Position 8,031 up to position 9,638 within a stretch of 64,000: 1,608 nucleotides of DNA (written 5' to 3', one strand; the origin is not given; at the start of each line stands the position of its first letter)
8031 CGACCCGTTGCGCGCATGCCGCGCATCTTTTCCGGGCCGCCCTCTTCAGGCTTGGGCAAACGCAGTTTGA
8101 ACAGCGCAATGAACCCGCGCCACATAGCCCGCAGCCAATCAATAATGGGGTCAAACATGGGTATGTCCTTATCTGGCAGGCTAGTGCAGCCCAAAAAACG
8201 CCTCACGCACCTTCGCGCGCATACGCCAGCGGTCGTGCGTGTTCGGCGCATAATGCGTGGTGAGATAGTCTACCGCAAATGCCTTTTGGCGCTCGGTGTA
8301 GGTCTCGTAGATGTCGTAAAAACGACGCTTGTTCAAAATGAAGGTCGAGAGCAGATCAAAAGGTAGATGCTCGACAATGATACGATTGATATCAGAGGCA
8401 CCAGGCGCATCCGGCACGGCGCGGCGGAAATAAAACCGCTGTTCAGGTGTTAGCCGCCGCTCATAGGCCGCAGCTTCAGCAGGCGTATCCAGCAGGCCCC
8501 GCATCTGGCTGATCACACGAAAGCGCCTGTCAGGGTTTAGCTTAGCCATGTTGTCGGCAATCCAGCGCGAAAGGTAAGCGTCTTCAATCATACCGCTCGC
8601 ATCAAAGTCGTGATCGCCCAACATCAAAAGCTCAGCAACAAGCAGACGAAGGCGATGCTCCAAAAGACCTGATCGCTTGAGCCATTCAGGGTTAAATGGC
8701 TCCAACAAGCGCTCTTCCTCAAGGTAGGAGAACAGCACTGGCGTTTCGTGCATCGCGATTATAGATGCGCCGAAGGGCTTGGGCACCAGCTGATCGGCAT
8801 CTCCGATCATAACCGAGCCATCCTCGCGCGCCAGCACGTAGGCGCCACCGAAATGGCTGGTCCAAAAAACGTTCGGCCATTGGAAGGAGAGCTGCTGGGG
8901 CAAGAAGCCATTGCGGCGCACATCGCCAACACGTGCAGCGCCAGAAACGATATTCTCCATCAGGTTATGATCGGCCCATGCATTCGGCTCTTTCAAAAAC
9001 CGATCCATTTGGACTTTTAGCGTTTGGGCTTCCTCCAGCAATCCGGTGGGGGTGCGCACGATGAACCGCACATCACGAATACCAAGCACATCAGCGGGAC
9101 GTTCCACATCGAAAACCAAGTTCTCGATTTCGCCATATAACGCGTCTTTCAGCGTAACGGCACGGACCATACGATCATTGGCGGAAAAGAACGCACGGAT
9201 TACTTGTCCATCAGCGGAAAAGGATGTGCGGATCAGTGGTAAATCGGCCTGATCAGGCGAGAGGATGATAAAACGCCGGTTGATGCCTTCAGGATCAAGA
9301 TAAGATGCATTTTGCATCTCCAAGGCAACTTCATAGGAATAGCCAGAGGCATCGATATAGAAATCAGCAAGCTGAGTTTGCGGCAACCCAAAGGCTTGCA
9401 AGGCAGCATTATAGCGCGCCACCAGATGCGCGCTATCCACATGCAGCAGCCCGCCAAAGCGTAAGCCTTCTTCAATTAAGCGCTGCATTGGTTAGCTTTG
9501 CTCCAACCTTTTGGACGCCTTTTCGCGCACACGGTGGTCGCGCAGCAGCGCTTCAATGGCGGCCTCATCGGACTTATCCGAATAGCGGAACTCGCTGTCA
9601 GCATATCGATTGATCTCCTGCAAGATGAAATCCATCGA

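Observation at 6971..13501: Translationally coupled five-gene operon around an AAA+ ATPase with no assignable function - candidate undescribed membrane-associated system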

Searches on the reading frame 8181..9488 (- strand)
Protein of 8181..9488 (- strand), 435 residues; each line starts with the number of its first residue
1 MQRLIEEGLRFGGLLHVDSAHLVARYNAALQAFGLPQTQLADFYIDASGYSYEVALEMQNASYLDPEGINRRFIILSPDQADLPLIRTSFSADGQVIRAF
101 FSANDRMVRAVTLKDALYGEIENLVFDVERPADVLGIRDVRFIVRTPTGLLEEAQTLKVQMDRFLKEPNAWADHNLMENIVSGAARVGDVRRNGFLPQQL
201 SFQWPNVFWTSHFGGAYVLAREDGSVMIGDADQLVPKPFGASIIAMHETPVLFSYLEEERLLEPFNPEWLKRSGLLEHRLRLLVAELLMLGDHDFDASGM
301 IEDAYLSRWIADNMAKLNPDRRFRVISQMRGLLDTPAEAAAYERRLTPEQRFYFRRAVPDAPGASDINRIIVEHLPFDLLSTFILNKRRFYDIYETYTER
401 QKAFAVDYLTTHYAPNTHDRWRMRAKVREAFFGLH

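Call 3: search_protein_families(library=pfam, proteins=[window:8181-9488:-], max_evalue=0.1)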
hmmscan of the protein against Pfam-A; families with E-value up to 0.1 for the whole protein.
window:8181-9488:- (435 aa): 1 family
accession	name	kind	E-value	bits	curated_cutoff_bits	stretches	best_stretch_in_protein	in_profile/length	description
PF20343.3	DUF6638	-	3.1e-69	234.4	27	1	11-417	2-401/439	Family of unknown function (DUF6638)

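Call 4: search_protein_families(library=ncbifam, proteins=[window:8181-9488:-], max_evalue=0.1)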
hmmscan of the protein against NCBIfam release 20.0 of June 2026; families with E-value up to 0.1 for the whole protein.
window:8181-9488:- (435 aa): 0 families

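Call 5: search_protein_families(library=padloc, proteins=[window:8181-9488:-], max_evalue=0.1)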
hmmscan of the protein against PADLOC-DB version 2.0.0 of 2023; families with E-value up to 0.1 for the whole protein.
window:8181-9488:- (435 aa): 0 families

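Call 25: search_protein_families(library=phrogs, proteins=[window:8181-9488:-], max_evalue=0.01)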
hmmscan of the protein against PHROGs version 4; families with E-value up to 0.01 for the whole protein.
window:8181-9488:- (435 aa): 0 families

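Call 35: find_related_loci(query=A4, collection=genome_contigs, flank=10000)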
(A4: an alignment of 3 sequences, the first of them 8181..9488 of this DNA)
Query A4 (435 aa) in genome_contigs; peptide patterns used: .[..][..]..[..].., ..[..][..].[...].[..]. (x = any residue, [..] = any of these).
394 stretches matched a pattern; 332 encode a relative of the query (tblastn E <= 1e-3); the best 80 are kept; 80 distinct loci.
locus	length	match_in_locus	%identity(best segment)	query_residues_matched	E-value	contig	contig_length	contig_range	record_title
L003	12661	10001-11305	91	1-435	0e+0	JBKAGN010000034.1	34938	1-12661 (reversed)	MAG: Hyphomicrobiales bacterium isolate Ske_MAG15 Ske_MAG15_0034, whole genome shotgun sequence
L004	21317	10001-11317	91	1-435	0e+0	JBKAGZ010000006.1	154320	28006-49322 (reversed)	MAG: Hyphomicrobiales bacterium isolate Ske_MAG2 Ske_MAG2_0006, whole genome shotgun sequence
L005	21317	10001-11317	90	1-435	0e+0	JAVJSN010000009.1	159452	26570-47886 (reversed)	MAG: Hyphomicrobiales bacterium isolate G1-WW12-18 k141_75491, whole genome shotgun sequence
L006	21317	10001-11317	89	1-435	0e+0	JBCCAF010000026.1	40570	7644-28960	MAG: Pseudomonadota bacterium isolate P01_A01_bin.134 k141_1945061_length_40570_cov_20.6712, whole genome shotgun sequen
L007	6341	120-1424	90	1-435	0e+0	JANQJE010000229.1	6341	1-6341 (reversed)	MAG: Cohaesibacteraceae bacterium isolate PL25a_bin.105 k99_4964424, whole genome shotgun sequence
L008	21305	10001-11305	91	1-435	0e+0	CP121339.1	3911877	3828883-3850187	MAG: Cohaesibacter sp. isolate NCC532_bact_3450 chromosome, complete genome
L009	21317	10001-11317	90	1-435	0e+0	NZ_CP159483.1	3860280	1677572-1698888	Ahrensia marina strain ac1 chromosome, complete genome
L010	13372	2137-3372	38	1-413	4e-86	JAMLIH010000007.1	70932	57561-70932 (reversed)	MAG: Phyllobacteriaceae bacterium isolate ACE_NR_PROT13 ACE_NR_PROT13_7, whole genome shotgun sequence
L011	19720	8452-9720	38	4-434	3e-85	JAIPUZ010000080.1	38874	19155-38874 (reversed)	MAG: Mesorhizobium sp. isolate bin 2 all_Scaff02731, whole genome shotgun sequence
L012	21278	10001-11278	38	1-434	6e-85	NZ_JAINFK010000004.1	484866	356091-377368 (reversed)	Oricola cellulosilytica strain JCM 19534 O._cellulosilytica_Scaf4_length_484866_cov_178.659, whole genome shotgun sequen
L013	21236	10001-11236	38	1-413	9e-85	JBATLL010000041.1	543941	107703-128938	MAG: Rhizobiaceae bacterium isolate MFD10474_ilm_asm_bin6 k127_132659, whole genome shotgun sequence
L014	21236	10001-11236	38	4-416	4e-85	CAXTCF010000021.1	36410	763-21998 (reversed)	MAG TPA_asm: uncultured Rhizobiaceae bacterium isolate public_SRR14722320_metawrap_bin.4 genome assembly, contig: public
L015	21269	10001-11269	37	4-434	2e-84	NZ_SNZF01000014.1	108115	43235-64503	Aquamicrobium defluvii strain DSM 11603 Ga0244524_114, whole genome shotgun sequence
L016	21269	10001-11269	37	4-434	2e-84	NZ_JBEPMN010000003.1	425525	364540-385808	Aquamicrobium ahrensii strain DSM 19730 Ga0480235_03, whole genome shotgun sequence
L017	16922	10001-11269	36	1-427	4e-84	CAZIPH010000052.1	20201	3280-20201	MAG TPA_asm: uncultured Salaquimonas sp. isolate SRP072547_co1_308 genome assembly, contig: NODE_4081_length_20201_cov_1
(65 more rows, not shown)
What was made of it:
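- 8181..9488 (-): g4: 435-aa soluble DUF6638 protein. Relatives in 332 species genomes (call 35).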

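Call 59: search_solved_structures(query=A7, max_evalue=10)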
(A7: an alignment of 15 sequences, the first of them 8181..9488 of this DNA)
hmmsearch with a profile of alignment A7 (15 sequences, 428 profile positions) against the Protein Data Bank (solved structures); distinct sequences matched with E-value up to 10: 0.
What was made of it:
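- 8181..9488 (-): No PDB match with a profile at E <= 10 (call 59).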

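Call 60: search_dna_similar(query=window:8181-9488:-, collection=plasmids, mode=protein, max_rows=25)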
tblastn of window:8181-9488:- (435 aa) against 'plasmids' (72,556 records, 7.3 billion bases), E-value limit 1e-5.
Records with a match: 10; places in all: 10; records where one place covers at least 80% of the query: 7.
Best place of each record, by identity: <60% 10.
By first word of the organism name: Sinorhizobium 4; Vibrio 4; Shinella 1; Rhizobium 1.
By predicted mobility (MOB-suite, as given by PLSDB): non-mobilizable 10.
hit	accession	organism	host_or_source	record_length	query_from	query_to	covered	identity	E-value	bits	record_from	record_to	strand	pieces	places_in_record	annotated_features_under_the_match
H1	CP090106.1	Sinorhizobium meliloti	Medicago,Cell culture,Plant nodule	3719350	1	434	100%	37.4%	7e-76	265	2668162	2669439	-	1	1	hypothetical protein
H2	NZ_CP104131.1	Sinorhizobium sp. K101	Phaseolus vulgaris,cell ...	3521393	1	434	100%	37.1%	6e-76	265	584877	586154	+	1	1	none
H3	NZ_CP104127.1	Sinorhizobium sp. M103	Phaseolus vulgaris,cell ...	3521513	1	434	100%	37.1%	6e-76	265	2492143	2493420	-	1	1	none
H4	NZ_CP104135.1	Sinorhizobium sp. C101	Phaseolus vulgaris,cell ...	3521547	1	434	100%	37.1%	6e-76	265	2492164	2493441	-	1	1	none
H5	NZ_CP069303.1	Shinella sp. PSBB067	monoisolate,Minnesota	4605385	1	434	100%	36.4%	5e-74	259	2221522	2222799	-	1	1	none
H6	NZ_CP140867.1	Rhizobium leguminosarum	Trifolium pratense,whole organism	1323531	1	434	100%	32.7%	8e-58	212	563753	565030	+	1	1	record has no annotation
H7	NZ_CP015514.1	Vibrio vulnificus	Mactra veneriformis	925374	7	409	93%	27.1%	7e-34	142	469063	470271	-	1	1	DUF6638 family protein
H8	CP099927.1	Vibrio parahaemolyticus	Anadara tuberculosa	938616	7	262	59%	32.3%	3e-33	140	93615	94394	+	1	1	hypothetical protein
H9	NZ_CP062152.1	Vibrio parahaemolyticus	oyster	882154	7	262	59%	32.3%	8e-33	139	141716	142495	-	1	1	DUF6638 family protein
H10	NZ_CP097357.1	Vibrio parahaemolyticus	oyster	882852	7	262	59%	32.3%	8e-33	139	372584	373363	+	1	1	DUF6638 family protein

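Call 61: get_annotated_region(hit=H7, flank=9000)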
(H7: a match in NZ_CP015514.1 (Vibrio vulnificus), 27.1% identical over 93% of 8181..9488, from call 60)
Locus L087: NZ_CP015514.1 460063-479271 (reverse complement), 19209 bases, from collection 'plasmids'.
description: Vibrio vulnificus strain FORC_036 plasmid unnamed, complete sequence
organism: Vibrio vulnificus (NCBI taxid 672)
taxonomy: Bacteria; Pseudomonadota; Gammaproteobacteria; Vibrionales; Vibrionaceae; Vibrio; Vibrio vulnificus
host: -; source: Mactra veneriformis; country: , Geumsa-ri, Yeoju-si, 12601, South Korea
typing (MOB-suite, as given by PLSDB): non-mobilizable
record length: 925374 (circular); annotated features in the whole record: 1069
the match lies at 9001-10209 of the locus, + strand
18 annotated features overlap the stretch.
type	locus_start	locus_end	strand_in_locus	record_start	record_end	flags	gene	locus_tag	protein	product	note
CDS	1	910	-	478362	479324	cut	-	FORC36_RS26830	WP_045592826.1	hypothetical protein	-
CDS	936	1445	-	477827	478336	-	-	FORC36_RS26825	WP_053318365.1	hypothetical protein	-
CDS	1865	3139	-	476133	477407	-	-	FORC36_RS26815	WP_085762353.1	RNase H family protein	-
CDS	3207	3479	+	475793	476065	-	-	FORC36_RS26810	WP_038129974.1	hypothetical protein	-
CDS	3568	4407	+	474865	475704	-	-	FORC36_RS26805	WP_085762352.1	hypothetical protein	-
CDS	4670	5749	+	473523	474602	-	-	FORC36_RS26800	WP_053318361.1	hypothetical protein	-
CDS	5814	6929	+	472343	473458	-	-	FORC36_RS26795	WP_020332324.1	hypothetical protein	-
CDS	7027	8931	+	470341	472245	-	-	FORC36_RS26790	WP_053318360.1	ATP-binding protein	-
CDS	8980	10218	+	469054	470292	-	-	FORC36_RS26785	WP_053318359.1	DUF6638 family protein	-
CDS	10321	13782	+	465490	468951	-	mfd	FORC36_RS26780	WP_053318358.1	transcription-repair coupling factor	GO:0006281 - DNA repair [Evidence IEA]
CDS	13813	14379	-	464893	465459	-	-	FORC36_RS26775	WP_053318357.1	DUF3592 domain-containing protein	-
CDS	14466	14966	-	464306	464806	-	-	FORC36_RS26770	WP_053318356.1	hypothetical protein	-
CDS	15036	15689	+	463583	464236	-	-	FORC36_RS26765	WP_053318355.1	hypothetical protein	-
CDS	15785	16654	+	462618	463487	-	-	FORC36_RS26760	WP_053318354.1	A24 family peptidase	-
CDS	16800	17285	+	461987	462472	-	-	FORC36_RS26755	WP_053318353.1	hypothetical protein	-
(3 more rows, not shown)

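Call 62: get_annotated_region(hit=H1, flank=8000)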
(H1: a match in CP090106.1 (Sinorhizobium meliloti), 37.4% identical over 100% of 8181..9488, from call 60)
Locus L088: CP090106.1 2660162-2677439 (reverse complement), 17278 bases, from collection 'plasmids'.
description: Sinorhizobium meliloti strain Ak57 plasmid pSymB, complete sequence
organism: Sinorhizobium meliloti (NCBI taxid 382)
taxonomy: Bacteria; Pseudomonadota; Alphaproteobacteria; Hyphomicrobiales; Rhizobiaceae; Sinorhizobium; Sinorhizobium meliloti
host: -; source: Medicago,Cell culture,Plant nodule; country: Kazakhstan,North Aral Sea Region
typing (MOB-suite, as given by PLSDB): non-mobilizable
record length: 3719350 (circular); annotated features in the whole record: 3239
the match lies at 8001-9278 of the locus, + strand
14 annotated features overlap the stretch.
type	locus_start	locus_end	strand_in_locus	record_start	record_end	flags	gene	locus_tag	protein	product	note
CDS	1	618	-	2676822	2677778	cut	-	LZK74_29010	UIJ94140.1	choline ABC transporter substrate-binding protein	-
CDS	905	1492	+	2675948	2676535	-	-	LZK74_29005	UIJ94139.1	thymidine kinase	-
CDS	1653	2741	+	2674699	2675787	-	-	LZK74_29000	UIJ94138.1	hypothetical protein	-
CDS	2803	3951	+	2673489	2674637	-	-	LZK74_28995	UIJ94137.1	hypothetical protein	-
CDS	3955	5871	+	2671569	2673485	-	-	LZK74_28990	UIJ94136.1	ATP-binding protein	-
CDS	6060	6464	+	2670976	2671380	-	-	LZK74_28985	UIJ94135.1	endonuclease domain-containing protein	-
CDS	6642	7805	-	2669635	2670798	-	-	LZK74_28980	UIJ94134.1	IS4-like element ISRm16 family transposase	-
CDS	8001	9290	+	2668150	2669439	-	-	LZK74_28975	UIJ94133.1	hypothetical protein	-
CDS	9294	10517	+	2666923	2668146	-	-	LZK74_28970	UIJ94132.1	DUF2333 family protein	-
CDS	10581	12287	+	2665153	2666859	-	-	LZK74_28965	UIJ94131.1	formate--tetrahydrofolate ligase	-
CDS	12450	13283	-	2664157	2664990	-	-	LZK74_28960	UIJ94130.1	extensin family protein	-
CDS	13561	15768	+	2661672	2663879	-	-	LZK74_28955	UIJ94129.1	TonB-dependent hemoglobin/transferrin/lactoferrin family receptor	-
CDS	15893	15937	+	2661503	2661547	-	trpLE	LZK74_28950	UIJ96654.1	trpE operon leader peptide TrpLE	-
CDS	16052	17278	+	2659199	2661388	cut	-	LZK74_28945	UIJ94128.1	anthranilate synthase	-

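Call 81: get_annotated_region(hit=H6, flank=10000)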
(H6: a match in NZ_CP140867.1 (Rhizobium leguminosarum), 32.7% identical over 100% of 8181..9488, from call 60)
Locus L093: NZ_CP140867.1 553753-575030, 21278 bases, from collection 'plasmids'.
description: Rhizobium leguminosarum strain TP16 plasmid pRlX5, complete sequence
organism: Rhizobium leguminosarum (NCBI taxid 384)
taxonomy: Bacteria; Pseudomonadota; Alphaproteobacteria; Hyphomicrobiales; Rhizobiaceae; Rhizobium; Rhizobium leguminosarum
host: -; source: Trifolium pratense,whole organism; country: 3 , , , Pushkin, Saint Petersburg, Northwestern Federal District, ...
typing (MOB-suite, as given by PLSDB): non-mobilizable
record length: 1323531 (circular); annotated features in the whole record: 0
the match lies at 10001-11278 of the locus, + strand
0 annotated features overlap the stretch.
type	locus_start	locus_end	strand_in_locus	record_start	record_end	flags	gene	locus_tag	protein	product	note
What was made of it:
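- It is present on megaplasmids (calls 60, 61, 81).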

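Call 82: get_annotated_region(hit=H5, flank=10000)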
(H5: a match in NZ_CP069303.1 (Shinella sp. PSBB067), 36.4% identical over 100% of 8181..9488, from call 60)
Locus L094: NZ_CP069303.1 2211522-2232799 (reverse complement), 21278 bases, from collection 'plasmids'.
description: Shinella sp. PSBB067 plasmid unnamed1, complete sequence
organism: Shinella sp. PSBB067 (NCBI taxid 2715959)
taxonomy: Bacteria; Pseudomonadota; Alphaproteobacteria; Hyphomicrobiales; Rhizobiaceae; Shinella; Shinella sp. PSBB067
host: -; source: monoisolate,Minnesota; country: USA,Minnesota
typing (MOB-suite, as given by PLSDB): non-mobilizable; mating-pair formation MPF_T
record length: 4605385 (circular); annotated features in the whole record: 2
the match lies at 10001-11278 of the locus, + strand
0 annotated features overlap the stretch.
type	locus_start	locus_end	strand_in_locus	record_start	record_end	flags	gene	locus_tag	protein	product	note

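Call 86: search_protein_families(library=pfam, proteins=[L093:11503-13539:+, L093:13668-14711:+, L093:14671-15450:+, L093:16045-19893:-, L093:2011-3375:-, L093:1028-2014:-, L087:3568-4407:+, L087:1865-3139:-], max_evalue=0.001)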
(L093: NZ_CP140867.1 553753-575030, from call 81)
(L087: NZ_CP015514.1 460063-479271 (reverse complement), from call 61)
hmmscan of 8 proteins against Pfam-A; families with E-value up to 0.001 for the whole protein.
L093:11503-13539:+ (678 aa): 6 families
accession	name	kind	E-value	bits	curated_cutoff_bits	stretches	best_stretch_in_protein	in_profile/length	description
PF04546.19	Sigma70_ner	-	1.5e-35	123.5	29.7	1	179-411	2-209/210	Sigma-70, non-essential region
PF04539.22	Sigma70_r3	-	3.5e-27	94.7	25.3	1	522-599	1-77/78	Sigma-70 region 3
PF04542.20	Sigma70_r2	-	1.6e-23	82.7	24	1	443-513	1-71/71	Sigma-70 region 2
PF04545.22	Sigma70_r4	-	4.1e-18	65.1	24.1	1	612-665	1-50/50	Sigma-70, region 4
PF03979.19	Sigma70_r1_1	-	4.2e-15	55.9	22.5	1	40-110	3-73/81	Sigma-70 factor, region 1.1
PF00140.25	Sigma70_r1_2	-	1.9e-14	53.7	22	1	137-170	1-34/34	Sigma-70 factor, region 1.2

L093:13668-14711:+ (347 aa): 0 families

L093:14671-15450:+ (259 aa): 1 family
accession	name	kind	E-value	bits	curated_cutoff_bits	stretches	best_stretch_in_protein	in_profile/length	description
PF21831.1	DUF6891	-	1e-36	127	27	1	60-247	5-188/189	Domain of unknown function (DUF6891)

L093:16045-19893:- (1282 aa): 4 families
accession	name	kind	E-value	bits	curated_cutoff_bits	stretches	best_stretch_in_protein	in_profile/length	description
PF00580.27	UvrD-helicase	-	6.2e-50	170.8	23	1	180-615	5-268/271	UvrD/REP helicase N-terminal domain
PF13361.12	UvrD_C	-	5.6e-21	75.8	25.6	2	926-1015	282-345/350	UvrD-like helicase C-terminal domain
PF13245.12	AAA_19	-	1.2e-11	45.4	25.1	1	191-603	14-134/134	AAA domain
PF13538.12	UvrD_C_2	-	1.7e-06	28.2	27.4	0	933-953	4-24/52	UvrD-like helicase C-terminal domain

L093:2011-3375:- (454 aa): 0 families

L093:1028-2014:- (328 aa): 0 families

L087:3568-4407:+ (279 aa): 0 families

L087:1865-3139:- (424 aa): 1 family
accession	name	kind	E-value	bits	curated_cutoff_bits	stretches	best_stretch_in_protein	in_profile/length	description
PF00075.30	RNase_H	-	7.2e-11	42.9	25.8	1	39-183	2-123/141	RNase H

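Call 93: find_related_loci(query=A7, collection=viral_contigs, flank=8000)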
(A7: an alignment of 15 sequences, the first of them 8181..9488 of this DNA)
Query A7 (435 aa) in viral_contigs; peptide patterns used: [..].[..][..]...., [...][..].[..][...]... (x = any residue, [..] = any of these).
27 stretches matched a pattern, but none encodes a relative of the query by tblastn (E <= 1e-3).
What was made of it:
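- No PHROGs match of note (call 25), and no relative in 2.9 million viral contigs (call 93).
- Tried and rejected: A viral origin is ruled out: no relatives in IMG/VR (call 93).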

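Call 98: search_protein_families(library=pfam, alignment_id=A7, max_evalue=1)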
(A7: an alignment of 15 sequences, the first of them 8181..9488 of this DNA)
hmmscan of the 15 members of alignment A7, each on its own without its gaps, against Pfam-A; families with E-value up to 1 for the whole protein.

A. member 1, window:8181-9488:- (435 aa): 2 families
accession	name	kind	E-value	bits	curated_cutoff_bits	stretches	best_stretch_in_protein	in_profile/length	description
PF20343.3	DUF6638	-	3.1e-69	234.4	27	1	11-417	2-401/439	Family of unknown function (DUF6638)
PF01266.30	DAO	-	0.22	11.5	27.9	1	65-233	110-272/353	FAD dependent oxidoreductase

B. families by the number of members that match (of 15 scanned): 7 families
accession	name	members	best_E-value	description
PF20343.3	DUF6638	15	1.2e-80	Family of unknown function (DUF6638)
PF25223.1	DUF7841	1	0.0089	Domain of unknown function (DUF7841)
PF13773.12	DUF4170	1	0.036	Domain of unknown function (DUF4170)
PF04220.17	YihI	1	0.15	Der GTPase activator (YihI)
PF01266.30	DAO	1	0.22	FAD dependent oxidoreductase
PF18881.5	DUF5646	1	0.26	Family of unknown function (DUF5646)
PF09012.17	FeoC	1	0.28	FeoC like transcriptional regulator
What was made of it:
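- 8181..9488 (-): PF20343 at E 3e-69; 15 of 15 orthologues match (calls 3, 98).
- On DUF6638 (PF20343): g4 scores 234.4 bits against a cut-off of 27; 15 of 15 orthologues match (calls 3, 98).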
